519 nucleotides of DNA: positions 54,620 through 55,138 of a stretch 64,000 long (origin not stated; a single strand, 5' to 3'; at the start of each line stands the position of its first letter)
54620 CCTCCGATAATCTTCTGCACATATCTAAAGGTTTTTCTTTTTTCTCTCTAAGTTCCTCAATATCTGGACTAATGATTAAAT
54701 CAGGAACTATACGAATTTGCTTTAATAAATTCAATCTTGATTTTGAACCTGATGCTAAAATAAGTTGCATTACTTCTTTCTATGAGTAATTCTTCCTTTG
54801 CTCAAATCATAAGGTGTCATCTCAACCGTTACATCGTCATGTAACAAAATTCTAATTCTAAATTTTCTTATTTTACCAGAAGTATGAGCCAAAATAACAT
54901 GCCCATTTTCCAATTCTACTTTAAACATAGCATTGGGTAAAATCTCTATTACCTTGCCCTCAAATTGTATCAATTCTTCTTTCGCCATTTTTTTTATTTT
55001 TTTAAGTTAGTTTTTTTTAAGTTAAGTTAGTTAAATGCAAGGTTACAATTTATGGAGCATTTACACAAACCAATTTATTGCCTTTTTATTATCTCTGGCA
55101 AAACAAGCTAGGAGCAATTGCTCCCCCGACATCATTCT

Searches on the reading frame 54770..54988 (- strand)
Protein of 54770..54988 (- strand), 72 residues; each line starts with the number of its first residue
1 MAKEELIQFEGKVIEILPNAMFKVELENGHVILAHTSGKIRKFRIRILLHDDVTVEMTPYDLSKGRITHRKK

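Call 47: search_protein_families(library=pfam, max_evalue=0.001, proteins=[window:54770-54988:-])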
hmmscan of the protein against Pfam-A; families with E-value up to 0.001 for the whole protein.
window:54770-54988:- (72 aa): 1 family
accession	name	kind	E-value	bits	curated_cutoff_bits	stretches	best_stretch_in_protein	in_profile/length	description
PF01176.25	eIF-1a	-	3.4e-26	91.1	30.2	1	7-70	1-64/64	Translation initiation factor 1A / IF-1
